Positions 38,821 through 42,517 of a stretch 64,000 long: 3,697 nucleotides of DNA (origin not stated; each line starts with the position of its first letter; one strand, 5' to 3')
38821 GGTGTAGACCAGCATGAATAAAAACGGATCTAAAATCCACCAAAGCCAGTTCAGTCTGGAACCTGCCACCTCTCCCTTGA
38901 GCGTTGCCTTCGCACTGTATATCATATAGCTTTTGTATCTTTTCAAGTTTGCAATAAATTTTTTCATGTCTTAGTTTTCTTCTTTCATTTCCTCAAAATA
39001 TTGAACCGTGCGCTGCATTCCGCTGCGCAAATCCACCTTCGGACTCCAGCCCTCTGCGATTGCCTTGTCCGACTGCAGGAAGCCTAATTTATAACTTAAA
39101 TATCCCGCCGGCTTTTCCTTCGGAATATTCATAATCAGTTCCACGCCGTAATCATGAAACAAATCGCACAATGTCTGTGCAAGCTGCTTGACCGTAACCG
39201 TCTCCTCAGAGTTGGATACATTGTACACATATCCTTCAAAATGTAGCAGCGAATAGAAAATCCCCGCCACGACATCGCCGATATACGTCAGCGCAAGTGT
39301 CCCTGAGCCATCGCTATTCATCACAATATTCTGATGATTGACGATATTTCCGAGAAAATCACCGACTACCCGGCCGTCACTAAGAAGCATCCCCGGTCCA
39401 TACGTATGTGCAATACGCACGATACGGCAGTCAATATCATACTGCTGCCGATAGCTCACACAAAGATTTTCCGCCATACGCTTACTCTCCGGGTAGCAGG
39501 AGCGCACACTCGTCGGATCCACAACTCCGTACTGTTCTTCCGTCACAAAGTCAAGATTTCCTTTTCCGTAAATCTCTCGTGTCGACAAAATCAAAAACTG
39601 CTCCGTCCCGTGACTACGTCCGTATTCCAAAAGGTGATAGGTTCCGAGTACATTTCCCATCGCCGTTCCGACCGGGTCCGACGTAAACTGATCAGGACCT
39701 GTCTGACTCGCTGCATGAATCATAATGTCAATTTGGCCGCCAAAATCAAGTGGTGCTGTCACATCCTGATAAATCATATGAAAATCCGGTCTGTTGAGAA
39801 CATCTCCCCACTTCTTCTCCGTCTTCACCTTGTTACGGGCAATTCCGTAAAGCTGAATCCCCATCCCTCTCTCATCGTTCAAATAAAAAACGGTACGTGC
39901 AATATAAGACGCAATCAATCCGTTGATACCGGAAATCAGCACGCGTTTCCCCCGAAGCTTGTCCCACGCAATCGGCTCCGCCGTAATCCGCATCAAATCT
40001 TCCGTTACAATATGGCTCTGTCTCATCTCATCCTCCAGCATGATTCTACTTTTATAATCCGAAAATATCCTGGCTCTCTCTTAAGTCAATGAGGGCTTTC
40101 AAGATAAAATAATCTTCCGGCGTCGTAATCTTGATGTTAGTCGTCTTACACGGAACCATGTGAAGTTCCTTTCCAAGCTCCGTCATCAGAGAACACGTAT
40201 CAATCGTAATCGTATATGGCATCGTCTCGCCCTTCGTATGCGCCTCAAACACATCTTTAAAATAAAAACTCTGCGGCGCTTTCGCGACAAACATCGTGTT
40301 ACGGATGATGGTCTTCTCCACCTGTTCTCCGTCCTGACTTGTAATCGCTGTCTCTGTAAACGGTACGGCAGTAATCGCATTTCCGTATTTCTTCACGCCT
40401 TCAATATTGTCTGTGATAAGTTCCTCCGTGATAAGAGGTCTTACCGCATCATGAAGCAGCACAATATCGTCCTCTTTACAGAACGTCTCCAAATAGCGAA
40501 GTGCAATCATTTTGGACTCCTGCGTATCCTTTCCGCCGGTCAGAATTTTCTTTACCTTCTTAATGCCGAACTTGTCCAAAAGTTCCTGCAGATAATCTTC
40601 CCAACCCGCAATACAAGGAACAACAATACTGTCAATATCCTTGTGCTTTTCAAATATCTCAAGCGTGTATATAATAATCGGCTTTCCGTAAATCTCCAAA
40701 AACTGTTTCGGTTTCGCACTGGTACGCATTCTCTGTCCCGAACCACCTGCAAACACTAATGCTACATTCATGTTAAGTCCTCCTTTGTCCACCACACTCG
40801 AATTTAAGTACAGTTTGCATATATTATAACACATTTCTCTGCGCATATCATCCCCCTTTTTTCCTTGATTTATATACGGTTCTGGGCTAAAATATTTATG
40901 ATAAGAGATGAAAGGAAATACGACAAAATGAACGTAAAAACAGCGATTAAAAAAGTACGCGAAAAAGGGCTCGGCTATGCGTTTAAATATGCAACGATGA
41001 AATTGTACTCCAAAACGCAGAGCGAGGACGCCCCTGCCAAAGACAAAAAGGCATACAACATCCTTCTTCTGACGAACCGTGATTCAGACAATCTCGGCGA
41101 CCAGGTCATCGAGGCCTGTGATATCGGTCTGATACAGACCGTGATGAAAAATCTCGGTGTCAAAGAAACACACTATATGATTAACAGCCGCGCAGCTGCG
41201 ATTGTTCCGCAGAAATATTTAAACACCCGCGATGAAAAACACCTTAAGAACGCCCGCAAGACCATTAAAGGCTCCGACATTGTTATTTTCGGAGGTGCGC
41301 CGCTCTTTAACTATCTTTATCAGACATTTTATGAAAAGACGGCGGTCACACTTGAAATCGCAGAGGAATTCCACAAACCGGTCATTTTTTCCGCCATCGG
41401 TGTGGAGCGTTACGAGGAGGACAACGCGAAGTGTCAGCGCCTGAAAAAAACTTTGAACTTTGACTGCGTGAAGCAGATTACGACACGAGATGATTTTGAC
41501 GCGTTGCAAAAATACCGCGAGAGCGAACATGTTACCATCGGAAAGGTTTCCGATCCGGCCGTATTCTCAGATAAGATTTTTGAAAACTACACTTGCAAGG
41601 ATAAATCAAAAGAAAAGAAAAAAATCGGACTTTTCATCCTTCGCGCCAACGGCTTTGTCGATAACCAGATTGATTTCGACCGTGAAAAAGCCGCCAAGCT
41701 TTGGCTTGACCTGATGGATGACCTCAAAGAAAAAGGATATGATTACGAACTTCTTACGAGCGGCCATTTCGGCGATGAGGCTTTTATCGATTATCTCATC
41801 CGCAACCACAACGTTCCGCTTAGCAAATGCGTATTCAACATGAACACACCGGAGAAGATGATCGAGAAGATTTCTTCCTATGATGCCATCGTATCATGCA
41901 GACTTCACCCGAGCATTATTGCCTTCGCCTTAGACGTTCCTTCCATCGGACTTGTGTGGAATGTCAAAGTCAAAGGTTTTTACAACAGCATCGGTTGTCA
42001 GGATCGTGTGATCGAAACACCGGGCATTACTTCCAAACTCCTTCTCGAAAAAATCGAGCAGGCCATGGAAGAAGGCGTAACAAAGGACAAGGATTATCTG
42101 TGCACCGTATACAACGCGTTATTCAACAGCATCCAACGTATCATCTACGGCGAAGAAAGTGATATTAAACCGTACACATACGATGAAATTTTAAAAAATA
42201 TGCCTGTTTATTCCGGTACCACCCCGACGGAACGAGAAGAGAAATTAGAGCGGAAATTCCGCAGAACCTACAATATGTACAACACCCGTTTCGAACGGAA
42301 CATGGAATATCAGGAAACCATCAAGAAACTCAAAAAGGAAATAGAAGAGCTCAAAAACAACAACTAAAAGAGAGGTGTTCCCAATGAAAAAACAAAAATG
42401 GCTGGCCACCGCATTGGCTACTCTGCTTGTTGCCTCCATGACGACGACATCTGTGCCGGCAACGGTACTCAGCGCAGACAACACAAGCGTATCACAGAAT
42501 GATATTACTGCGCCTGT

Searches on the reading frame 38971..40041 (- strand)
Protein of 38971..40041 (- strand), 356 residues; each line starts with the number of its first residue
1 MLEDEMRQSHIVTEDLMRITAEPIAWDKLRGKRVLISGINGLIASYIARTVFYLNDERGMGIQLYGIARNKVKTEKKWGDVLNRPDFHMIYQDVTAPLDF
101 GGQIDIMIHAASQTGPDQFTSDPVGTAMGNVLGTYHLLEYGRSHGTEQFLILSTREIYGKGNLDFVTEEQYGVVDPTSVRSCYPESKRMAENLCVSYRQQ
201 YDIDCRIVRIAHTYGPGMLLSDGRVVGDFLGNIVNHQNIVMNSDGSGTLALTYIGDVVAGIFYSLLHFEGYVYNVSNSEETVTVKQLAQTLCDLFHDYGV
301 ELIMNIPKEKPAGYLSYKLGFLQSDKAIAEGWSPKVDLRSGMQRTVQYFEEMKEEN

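Call 13: search_protein_families(library=pfam, proteins=[window:38971-40041:-], max_evalue=0.001)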
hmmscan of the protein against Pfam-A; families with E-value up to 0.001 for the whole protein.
window:38971-40041:- (356 aa): 6 families
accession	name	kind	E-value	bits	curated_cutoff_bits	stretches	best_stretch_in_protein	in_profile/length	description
PF01370.27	Epimerase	-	2.3e-34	119.3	20.9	1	34-275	1-239/240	NAD dependent epimerase/dehydratase family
PF16363.11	GDP_Man_Dehyd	-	9e-21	75.1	27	1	35-289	1-260/332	GDP-mannose 4,6 dehydratase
PF07993.18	NAD_binding_4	-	6.3e-06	26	20.1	1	103-212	88-206/258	Male sterility protein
PF04321.23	RmlD_sub_bind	-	5.1e-05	22.9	27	1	103-303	51-238/287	RmlD substrate binding domain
PF01073.25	3Beta_HSD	-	9.2e-05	22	22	1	89-217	49-185/280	3-beta hydroxysteroid dehydrogenase/isomerase family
PF02719.21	Polysacc_synt_2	-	0.00025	20.8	20.2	0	103-295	77-247/293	Polysaccharide biosynthesis protein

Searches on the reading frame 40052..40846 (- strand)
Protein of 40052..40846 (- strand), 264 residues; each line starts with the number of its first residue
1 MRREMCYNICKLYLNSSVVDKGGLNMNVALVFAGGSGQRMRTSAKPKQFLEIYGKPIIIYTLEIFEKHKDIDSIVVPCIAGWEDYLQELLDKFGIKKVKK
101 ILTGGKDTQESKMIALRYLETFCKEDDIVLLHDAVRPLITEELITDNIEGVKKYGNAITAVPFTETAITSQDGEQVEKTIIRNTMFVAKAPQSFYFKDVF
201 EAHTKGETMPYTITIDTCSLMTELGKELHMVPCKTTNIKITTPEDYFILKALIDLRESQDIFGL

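Call 13: search_protein_families(library=pfam, proteins=[window:40052-40846:-], max_evalue=0.001)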
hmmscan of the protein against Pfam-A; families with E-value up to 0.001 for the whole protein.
window:40052-40846:- (264 aa): 3 families
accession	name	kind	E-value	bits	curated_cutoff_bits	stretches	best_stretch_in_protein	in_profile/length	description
PF01128.25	IspD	-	6.9e-41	140.9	27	1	28-252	2-218/221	2-C-methyl-D-erythritol 4-phosphate cytidylyltransferase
PF12804.13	NTP_transf_3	-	8.2e-08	33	27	1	29-161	1-121/160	MobA-like NTP transferase domain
PF00483.29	NTP_transferase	-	0.00011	22.3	21.2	1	29-94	2-69/245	Nucleotidyl transferase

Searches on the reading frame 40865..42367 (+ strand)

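Call 13: search_protein_families(library=pfam, proteins=[window:40865-42367:+], max_evalue=0.001)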
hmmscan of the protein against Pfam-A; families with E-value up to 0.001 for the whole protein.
window:40865-42367:+ (500 aa): 1 family
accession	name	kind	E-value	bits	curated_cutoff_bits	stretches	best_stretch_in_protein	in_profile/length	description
PF04230.19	PS_pyruv_trans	-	4.1e-21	76.6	25.3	1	115-365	41-278/280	Polysaccharide pyruvyl transferase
